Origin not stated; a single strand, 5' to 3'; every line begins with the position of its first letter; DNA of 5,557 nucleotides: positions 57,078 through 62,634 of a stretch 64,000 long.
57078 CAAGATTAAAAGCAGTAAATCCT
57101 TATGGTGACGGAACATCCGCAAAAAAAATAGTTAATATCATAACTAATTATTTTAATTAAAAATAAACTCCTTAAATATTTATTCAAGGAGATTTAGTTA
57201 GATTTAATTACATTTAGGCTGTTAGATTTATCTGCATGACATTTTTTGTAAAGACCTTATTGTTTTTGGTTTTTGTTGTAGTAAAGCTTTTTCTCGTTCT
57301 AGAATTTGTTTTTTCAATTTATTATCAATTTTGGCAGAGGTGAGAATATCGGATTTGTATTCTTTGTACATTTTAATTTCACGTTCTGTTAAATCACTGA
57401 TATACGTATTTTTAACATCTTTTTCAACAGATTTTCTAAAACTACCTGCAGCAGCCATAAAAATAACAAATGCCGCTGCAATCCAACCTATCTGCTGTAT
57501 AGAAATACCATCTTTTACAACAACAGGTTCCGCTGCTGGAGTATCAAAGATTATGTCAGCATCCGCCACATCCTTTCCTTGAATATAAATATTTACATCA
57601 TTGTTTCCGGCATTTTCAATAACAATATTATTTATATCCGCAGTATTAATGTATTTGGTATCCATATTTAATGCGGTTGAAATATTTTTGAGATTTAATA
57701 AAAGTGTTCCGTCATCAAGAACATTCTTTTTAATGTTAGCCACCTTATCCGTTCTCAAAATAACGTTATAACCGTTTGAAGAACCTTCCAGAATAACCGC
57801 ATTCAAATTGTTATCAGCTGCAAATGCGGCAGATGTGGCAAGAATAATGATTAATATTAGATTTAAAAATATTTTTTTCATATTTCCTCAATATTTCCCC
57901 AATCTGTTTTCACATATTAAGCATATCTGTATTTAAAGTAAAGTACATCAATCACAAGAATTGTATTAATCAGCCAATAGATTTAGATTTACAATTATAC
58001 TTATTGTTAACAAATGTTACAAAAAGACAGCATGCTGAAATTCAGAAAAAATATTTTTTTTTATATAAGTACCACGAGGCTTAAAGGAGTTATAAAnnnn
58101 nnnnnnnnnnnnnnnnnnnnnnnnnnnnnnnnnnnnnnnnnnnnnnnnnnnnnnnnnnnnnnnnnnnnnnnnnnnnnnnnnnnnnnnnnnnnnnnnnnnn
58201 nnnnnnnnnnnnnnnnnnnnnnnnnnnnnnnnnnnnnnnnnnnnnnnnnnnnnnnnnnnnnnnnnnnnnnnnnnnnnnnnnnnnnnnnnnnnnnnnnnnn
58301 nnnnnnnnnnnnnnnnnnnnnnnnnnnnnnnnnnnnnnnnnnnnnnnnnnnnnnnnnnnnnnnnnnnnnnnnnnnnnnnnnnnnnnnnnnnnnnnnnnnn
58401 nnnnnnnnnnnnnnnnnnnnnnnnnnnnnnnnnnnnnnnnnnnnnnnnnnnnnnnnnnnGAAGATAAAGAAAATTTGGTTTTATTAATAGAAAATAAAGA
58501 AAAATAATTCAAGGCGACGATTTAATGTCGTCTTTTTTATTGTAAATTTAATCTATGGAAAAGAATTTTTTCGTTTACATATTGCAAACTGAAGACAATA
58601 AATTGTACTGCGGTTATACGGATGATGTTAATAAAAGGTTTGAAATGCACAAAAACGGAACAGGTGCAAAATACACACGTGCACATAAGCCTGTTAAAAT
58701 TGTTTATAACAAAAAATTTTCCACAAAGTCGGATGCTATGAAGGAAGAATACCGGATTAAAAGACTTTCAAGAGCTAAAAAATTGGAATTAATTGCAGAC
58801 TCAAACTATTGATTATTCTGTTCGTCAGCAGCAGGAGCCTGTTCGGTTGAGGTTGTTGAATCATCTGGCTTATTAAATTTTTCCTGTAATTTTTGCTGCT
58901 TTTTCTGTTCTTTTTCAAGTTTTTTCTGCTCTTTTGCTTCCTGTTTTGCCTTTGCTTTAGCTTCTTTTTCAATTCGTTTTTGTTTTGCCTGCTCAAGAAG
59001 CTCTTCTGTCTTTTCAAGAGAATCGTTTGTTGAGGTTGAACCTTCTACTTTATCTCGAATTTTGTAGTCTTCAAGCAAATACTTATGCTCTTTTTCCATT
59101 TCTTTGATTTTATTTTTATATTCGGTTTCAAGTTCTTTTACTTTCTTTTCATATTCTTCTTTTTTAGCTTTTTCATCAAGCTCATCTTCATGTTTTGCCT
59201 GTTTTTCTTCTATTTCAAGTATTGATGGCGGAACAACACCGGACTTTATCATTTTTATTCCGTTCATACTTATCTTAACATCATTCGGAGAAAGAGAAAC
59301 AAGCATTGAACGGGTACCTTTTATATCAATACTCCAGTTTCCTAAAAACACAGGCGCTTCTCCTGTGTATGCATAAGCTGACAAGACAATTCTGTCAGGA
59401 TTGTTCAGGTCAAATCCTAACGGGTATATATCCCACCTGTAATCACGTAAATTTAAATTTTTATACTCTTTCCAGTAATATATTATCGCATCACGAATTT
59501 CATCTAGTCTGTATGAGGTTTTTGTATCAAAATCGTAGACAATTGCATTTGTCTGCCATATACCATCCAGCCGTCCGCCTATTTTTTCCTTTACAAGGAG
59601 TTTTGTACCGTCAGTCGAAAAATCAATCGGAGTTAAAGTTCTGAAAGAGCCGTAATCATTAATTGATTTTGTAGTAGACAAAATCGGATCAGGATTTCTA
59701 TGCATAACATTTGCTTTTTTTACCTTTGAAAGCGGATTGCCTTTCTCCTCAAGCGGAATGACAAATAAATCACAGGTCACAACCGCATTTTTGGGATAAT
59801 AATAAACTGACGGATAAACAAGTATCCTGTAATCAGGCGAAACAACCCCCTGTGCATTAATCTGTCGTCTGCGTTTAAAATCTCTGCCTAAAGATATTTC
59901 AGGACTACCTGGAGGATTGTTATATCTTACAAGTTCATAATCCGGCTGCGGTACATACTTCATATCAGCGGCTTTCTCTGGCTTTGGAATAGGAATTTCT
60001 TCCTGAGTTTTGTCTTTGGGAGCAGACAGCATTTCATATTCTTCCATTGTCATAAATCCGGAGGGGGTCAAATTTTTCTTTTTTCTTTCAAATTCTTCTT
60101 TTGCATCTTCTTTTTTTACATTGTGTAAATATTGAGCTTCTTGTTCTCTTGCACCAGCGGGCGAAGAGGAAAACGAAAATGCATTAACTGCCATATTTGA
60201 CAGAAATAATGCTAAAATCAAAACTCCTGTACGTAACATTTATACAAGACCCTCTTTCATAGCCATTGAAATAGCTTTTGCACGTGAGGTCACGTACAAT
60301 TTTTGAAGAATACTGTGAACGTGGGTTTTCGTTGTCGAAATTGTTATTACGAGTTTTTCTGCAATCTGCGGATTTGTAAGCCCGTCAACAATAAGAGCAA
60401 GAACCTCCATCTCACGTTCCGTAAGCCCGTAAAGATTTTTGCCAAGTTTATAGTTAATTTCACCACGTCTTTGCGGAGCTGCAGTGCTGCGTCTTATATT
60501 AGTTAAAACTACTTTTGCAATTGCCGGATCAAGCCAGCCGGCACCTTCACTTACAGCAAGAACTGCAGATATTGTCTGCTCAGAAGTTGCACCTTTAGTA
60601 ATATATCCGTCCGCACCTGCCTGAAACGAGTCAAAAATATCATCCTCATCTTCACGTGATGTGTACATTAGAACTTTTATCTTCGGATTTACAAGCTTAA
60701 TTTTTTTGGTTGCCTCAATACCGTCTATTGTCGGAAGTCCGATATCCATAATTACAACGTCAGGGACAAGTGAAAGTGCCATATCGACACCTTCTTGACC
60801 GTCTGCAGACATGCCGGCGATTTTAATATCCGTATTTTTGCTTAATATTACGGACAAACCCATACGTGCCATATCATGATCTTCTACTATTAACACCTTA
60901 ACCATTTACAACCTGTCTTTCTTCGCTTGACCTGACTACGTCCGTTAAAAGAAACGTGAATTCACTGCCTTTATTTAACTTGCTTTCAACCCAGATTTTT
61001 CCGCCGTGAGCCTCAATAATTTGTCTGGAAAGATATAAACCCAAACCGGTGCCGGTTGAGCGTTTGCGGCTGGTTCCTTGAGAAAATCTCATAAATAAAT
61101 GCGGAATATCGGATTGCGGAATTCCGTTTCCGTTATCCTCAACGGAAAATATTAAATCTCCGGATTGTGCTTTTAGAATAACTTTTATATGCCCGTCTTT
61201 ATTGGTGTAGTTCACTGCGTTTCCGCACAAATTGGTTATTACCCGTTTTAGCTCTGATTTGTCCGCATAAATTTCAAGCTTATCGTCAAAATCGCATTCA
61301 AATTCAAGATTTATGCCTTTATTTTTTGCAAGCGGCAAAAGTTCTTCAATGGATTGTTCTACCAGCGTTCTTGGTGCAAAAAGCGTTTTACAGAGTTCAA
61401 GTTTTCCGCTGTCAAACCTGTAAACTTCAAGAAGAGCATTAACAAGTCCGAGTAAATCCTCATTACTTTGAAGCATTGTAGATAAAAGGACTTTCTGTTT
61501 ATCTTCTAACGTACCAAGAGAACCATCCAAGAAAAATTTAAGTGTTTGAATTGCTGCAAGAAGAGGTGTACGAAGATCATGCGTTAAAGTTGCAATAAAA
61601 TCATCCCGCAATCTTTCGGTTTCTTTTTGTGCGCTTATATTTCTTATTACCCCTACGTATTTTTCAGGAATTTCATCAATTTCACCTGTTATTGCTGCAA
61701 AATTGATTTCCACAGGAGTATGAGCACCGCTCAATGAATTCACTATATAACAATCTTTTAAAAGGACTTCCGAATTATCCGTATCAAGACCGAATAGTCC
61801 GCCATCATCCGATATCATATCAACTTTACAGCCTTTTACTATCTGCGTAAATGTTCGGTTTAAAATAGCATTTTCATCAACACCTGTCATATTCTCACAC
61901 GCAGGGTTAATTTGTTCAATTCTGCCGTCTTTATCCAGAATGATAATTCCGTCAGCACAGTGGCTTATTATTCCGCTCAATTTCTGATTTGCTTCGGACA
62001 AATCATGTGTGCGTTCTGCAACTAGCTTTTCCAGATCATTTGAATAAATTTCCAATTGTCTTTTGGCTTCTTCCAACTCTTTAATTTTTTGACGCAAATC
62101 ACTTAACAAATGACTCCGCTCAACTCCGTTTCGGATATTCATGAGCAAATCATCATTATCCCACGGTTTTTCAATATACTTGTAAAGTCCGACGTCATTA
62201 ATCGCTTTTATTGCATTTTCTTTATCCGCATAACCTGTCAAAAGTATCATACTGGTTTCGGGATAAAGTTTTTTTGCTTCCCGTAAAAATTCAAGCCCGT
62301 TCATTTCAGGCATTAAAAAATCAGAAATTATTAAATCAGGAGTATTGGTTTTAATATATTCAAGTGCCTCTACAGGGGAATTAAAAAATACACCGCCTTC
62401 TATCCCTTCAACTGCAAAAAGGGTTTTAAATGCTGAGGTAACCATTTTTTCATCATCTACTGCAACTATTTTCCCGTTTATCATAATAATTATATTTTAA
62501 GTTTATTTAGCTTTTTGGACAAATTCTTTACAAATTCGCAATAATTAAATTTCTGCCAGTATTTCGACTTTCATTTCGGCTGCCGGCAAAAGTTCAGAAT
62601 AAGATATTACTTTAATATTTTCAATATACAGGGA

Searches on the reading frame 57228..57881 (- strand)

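Call 15: search_protein_families(library=pfam, proteins=[window:57228-57881:-], max_evalue=0.1)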
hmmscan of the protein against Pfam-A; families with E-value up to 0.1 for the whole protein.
window:57228-57881:- (217 aa): 1 family
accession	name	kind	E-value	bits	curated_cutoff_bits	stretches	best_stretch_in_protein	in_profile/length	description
PF20130.4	DUF6520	-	0.03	15.1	25.4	0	1-27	1-28/83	Family of unknown function (DUF6520)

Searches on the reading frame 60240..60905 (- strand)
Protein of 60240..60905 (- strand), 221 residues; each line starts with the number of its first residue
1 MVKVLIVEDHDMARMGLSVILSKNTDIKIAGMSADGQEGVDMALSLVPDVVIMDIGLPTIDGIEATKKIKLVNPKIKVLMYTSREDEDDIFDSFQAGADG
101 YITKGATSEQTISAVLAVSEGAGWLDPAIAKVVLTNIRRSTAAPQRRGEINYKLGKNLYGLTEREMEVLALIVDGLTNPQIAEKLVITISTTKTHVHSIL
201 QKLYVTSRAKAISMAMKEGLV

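Call 15: search_protein_families(library=pfam, proteins=[window:60240-60905:-], max_evalue=0.1)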
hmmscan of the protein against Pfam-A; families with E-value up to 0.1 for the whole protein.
window:60240-60905:- (221 aa): 5 families
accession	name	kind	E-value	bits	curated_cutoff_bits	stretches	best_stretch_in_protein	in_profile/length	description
PF00072.30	Response_reg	-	6.1e-24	84.8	30.2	1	4-114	1-109/111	Response regulator receiver domain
PF00196.25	GerE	-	4.7e-17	61.8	23.5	1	161-215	3-57/57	Bacterial regulatory proteins, luxR family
PF08281.18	Sigma70_r4_2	-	6.2e-06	26.2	25.7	1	161-203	11-54/54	Sigma-70, region 4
PF04545.22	Sigma70_r4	-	0.00029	20.7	24.1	1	160-203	4-48/50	Sigma-70, region 4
PF01497.23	Peripla_BP_2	-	0.031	14.1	27.5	1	28-96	39-101/235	Periplasmic binding protein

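Call 87: search_protein_families(library=padloc, proteins=[window:60240-60905:-], max_evalue=0.001)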
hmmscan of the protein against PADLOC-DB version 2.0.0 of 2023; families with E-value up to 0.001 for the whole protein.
window:60240-60905:- (221 aa): 4 families
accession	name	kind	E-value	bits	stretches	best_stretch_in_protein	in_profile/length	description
PDLC01855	CARF3--CARF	-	1.7e-06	25.9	1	160-203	217-260/288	-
PDLC01851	CARF3--CARF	-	4.9e-05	20.9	1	160-204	209-253/279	-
PDLC01268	CasR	-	0.00036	18.6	1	148-210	111-172/179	"CAS-I,CAS-II,CAS-III,CAS-IV,CAS-V,CAS-VI; associated_signaling"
PDLC00405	SduA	-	0.0008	17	0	3-63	8-66/323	DUF4263 domain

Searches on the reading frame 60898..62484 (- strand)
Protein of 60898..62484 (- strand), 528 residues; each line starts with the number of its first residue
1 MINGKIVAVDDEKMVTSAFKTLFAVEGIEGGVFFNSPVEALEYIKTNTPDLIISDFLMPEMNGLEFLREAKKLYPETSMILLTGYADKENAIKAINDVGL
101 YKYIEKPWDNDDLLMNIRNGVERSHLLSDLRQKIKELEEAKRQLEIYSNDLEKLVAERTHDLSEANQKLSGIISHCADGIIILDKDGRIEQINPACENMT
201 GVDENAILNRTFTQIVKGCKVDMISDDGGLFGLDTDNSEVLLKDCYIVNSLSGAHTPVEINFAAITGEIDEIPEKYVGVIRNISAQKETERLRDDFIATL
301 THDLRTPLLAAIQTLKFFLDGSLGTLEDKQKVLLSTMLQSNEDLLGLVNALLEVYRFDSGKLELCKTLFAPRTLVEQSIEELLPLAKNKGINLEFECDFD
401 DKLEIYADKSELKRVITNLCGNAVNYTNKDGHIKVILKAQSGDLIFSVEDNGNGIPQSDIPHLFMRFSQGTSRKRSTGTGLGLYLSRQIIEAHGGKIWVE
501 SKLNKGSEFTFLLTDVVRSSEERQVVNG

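Call 15: search_protein_families(library=pfam, proteins=[window:60898-62484:-], max_evalue=0.1)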
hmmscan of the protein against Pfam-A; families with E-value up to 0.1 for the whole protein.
window:60898-62484:- (528 aa): 14 families
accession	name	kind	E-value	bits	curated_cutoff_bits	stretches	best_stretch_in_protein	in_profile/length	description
PF02518.31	HATPase_c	-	5.5e-31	107.7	26.4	1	408-513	2-107/111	Histidine kinase-, DNA gyrase B-, and HSP90-like ATPase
PF00072.30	Response_reg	-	2.3e-22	79.7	30.2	1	6-117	1-110/111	Response regulator receiver domain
PF00512.31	HisKA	-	5.6e-11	42.8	26.9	1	293-360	2-66/66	His Kinase A (phospho-acceptor) domain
PF13426.13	PAS_9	-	2.2e-08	34.7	27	1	178-284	2-102/103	PAS domain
PF13188.13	PAS_8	-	2.5e-06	27.6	21.8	1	168-212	2-47/65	PAS domain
PF00989.32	PAS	-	4.2e-05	24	22.6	1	169-212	3-46/113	PAS fold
PF13589.12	HATPase_c_3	-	0.00045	20.7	25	1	412-486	3-80/137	Histidine kinase-, DNA gyrase B-, and HSP90-like ATPase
PF08448.16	PAS_4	-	0.00046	20.8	23.1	1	176-219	4-47/110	PAS fold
PF21838.2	DUF6897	-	0.0037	17.3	23.9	1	167-193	22-48/58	Domain of unknown function (DUF6897)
PF13581.12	HATPase_c_2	-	0.006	17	27.4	1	415-491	35-110/127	Histidine kinase-like ATPase domain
PF08598.16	Sds3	-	0.034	14.6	25.4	1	123-196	94-140/217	Sds3-like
PF06034.16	DUF919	-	0.066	13.5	21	0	129-155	5-31/62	Nucleopolyhedrovirus protein of unknown function (DUF919)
PF19915.4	bpX0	-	0.071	13.8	27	0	333-389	66-120/161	MoxR-vWA-beta-propeller ternary system domain bpX0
PF11932.13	DUF3450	-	0.072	12.8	32.6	0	129-172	48-91/241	Protein of unknown function (DUF3450)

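Call 87: search_protein_families(library=padloc, proteins=[window:60898-62484:-], max_evalue=0.001)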
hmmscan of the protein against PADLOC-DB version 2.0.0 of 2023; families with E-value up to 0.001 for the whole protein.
window:60898-62484:- (528 aa): 2 families
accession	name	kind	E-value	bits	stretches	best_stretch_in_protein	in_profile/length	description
PDLC04647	PDC-M43B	-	4.4e-05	20.7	1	412-504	228-322/347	-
PDLC04649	PDC-M43B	-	8.5e-05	19.7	0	388-492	205-311/345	-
